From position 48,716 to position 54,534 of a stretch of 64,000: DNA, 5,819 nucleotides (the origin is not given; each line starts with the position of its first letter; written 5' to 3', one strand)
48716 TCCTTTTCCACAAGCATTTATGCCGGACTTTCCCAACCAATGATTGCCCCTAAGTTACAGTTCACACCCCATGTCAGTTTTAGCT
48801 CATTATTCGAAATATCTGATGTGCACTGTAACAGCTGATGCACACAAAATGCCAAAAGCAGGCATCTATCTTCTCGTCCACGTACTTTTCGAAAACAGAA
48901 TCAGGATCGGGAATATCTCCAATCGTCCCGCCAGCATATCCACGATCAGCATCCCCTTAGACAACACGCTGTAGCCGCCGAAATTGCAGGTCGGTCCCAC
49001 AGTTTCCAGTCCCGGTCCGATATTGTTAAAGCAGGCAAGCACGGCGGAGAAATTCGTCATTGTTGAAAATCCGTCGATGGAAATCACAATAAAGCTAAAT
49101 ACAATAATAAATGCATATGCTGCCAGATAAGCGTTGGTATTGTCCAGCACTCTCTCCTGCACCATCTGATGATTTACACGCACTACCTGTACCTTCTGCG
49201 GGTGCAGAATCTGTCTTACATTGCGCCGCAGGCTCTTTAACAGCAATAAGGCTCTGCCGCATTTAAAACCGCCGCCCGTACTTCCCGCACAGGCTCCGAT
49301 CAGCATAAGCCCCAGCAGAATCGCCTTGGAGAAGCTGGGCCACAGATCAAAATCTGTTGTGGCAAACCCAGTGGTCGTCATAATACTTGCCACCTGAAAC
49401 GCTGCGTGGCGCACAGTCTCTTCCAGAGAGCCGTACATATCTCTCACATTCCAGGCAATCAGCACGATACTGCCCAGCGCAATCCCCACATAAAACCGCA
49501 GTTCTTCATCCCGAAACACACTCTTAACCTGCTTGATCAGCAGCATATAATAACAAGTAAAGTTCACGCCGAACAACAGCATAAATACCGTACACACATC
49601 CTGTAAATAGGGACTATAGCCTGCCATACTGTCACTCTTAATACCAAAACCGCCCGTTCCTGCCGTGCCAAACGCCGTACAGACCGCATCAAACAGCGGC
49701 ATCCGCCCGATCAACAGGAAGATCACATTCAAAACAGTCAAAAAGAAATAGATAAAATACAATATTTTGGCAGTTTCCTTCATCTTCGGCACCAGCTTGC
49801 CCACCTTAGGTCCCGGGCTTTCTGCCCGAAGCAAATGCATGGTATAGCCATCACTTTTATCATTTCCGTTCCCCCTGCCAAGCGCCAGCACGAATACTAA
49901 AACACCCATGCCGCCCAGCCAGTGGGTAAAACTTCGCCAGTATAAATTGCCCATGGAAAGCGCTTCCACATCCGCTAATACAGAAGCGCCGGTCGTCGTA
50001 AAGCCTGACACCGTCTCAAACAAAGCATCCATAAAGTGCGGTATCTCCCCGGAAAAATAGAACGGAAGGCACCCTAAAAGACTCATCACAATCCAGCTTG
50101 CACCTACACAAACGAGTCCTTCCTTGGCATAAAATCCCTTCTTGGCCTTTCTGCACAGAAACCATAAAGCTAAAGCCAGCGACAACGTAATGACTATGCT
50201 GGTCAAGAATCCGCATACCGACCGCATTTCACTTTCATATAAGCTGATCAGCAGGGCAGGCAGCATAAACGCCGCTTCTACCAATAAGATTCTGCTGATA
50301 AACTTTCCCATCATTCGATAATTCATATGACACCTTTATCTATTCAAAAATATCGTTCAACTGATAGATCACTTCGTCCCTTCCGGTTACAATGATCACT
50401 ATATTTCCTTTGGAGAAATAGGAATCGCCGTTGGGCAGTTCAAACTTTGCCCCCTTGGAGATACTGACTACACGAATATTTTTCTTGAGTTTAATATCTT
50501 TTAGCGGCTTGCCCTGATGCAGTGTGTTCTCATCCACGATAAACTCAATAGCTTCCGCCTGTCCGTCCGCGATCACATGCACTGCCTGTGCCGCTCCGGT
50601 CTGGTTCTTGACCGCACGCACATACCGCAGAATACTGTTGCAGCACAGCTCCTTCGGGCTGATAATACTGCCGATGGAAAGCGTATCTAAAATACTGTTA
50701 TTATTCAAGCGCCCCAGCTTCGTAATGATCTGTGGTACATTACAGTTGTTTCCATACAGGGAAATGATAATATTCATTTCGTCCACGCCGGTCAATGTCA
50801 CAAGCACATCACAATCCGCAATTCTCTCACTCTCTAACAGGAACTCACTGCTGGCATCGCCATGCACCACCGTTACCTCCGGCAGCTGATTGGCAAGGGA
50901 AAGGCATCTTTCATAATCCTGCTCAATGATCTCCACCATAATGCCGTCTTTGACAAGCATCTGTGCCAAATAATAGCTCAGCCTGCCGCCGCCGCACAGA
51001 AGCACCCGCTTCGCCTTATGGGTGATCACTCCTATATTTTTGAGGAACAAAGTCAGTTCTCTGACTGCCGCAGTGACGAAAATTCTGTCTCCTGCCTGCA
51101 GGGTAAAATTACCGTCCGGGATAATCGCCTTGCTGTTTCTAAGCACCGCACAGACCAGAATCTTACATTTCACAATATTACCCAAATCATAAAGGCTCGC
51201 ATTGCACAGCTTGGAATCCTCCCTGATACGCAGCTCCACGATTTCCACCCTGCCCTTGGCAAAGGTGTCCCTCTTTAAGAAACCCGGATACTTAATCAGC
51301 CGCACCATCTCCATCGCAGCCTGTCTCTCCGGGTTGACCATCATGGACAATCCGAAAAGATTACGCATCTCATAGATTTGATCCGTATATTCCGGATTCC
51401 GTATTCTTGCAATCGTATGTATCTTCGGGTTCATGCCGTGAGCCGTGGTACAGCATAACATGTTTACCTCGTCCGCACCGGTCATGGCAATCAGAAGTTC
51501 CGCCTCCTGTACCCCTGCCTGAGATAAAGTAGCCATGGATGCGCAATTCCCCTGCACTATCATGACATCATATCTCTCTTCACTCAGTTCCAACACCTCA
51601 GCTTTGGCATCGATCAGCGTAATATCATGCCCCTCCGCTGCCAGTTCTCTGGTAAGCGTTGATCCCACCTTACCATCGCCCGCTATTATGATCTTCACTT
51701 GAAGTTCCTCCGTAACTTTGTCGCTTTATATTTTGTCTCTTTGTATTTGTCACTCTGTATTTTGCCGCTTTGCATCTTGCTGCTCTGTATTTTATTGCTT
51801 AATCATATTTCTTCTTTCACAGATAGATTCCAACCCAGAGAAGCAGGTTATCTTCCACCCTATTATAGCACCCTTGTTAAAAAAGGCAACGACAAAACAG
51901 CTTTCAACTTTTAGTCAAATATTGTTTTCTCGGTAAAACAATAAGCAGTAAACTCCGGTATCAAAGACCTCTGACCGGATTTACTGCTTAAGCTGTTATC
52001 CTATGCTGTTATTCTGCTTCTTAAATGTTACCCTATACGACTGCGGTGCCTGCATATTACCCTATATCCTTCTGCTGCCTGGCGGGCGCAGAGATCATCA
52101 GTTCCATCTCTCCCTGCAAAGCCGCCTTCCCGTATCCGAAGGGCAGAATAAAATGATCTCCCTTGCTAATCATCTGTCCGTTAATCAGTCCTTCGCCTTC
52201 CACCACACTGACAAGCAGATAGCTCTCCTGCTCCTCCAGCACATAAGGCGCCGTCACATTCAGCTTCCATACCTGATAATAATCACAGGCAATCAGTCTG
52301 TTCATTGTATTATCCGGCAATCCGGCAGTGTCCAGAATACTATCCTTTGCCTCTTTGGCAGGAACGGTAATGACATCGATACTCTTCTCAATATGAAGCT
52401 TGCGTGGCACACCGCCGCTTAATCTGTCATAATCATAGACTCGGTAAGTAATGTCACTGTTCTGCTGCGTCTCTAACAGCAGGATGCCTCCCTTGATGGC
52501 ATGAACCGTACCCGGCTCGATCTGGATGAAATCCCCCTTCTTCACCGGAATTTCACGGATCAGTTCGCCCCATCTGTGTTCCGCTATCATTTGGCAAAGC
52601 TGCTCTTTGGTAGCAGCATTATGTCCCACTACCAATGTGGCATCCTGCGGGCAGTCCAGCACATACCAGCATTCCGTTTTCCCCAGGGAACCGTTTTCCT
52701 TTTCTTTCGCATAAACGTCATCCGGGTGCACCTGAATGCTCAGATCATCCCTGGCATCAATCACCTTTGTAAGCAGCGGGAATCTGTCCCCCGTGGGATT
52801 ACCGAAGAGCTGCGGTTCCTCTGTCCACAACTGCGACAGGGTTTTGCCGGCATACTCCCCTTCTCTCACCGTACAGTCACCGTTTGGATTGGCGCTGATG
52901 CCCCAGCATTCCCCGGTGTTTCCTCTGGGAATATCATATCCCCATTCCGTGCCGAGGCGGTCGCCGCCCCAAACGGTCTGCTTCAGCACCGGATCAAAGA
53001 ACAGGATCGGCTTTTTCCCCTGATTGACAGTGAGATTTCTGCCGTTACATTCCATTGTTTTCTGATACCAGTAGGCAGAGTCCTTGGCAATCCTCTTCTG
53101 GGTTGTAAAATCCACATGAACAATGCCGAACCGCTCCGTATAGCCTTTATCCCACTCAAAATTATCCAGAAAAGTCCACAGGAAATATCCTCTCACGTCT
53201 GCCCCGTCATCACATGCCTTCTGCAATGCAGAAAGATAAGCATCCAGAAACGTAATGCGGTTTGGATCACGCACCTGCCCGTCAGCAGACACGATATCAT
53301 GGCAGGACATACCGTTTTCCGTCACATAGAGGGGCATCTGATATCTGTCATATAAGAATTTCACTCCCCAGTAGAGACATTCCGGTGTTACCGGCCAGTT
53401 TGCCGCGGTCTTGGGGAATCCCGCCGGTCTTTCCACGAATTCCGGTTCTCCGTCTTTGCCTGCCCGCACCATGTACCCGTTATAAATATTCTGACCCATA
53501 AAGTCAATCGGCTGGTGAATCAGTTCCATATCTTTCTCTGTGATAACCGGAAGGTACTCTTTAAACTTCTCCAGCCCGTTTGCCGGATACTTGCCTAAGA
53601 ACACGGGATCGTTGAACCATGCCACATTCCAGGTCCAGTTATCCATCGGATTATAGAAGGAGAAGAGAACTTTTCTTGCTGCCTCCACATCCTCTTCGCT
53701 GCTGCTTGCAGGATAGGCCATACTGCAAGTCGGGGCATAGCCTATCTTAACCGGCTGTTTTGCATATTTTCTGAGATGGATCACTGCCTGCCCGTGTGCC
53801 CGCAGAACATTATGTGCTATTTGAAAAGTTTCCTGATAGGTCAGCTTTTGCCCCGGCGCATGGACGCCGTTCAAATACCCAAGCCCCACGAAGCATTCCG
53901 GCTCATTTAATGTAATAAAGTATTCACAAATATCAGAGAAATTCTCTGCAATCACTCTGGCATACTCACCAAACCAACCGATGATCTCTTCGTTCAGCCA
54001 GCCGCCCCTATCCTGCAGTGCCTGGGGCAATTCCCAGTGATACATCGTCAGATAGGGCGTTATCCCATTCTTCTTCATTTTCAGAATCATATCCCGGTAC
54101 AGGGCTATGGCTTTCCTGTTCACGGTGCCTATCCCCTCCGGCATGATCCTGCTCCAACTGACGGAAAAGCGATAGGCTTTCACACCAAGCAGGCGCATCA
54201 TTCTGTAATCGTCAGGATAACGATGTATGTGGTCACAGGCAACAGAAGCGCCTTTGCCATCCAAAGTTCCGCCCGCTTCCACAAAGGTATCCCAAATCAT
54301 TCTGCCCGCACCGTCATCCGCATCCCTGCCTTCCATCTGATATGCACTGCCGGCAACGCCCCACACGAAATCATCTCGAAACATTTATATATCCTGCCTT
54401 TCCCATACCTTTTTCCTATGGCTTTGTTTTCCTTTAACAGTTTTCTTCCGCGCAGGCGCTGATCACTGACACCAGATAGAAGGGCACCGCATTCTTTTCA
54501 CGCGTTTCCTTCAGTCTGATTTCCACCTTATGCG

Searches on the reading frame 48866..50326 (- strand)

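Call 80: search_protein_families(library=pfam, proteins=[window:48866-50326:-], max_evalue=0.00001)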
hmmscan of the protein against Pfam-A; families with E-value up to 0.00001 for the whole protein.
window:48866-50326:- (486 aa): 1 family
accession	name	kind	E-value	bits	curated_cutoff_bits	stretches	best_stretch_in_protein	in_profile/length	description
PF02386.22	TrkH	-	3.5e-64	217.5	27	1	40-480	5-492/502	Cation transport protein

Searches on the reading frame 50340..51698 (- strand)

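Call 80: search_protein_families(library=pfam, proteins=[window:50340-51698:-], max_evalue=0.00001)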
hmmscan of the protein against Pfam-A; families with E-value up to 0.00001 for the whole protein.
window:50340-51698:- (452 aa): 4 families
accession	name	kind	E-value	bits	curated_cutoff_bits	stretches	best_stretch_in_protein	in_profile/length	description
PF02254.24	TrkA_N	-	2.6e-48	163.6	23.8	2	3-110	1-107/116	TrkA-N domain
PF02080.26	TrkA_C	-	1.9e-19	69.8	27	2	153-221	1-69/71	TrkA-C domain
PF13241.12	NAD_binding_7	-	1.5e-08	35.6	22.1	0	2-87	9-83/104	Putative NAD(P)-binding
PF01488.26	Shikimate_DH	-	4.9e-06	27.1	24.3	0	226-307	9-87/138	Shikimate / quinate 5-dehydrogenase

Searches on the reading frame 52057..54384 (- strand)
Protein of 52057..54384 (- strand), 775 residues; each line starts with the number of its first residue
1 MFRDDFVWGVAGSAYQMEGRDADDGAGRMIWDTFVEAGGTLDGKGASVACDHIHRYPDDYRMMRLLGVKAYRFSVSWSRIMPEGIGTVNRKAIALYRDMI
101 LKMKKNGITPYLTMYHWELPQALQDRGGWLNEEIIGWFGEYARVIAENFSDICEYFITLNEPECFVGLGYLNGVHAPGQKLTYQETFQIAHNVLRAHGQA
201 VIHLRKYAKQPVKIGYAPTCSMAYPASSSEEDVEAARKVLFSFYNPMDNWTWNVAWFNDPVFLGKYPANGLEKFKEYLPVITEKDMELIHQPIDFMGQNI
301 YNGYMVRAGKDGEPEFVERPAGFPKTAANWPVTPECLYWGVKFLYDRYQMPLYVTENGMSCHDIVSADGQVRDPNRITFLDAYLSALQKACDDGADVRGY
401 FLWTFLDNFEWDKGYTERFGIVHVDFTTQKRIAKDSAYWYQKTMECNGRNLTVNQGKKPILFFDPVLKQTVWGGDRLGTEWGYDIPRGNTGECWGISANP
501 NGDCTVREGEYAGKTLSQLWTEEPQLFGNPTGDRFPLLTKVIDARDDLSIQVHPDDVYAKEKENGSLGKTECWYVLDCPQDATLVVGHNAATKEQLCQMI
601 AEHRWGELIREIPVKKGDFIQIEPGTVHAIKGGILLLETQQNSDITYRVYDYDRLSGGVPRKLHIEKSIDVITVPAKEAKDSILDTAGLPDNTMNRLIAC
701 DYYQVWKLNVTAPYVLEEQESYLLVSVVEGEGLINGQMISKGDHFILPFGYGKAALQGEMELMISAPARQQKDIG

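Call 80: search_protein_families(library=pfam, proteins=[window:52057-54384:-], max_evalue=0.00001)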
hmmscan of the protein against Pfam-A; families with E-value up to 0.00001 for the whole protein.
window:52057-54384:- (775 aa): 3 families
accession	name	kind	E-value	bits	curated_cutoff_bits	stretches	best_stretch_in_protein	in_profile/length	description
PF00232.24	Glyco_hydro_1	-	5.9e-140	467.1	22.6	1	2-448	5-452/453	Glycosyl hydrolase family 1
PF20511.4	PMI_typeI_cat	-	7e-19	68.8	22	1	463-560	4-108/143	Phosphomannose isomerase type I, catalytic domain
PF21621.3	MPI_cupin_dom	-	1.4e-13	51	27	1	697-766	5-78/79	Mannose-6-phosphate isomerase, cupin domain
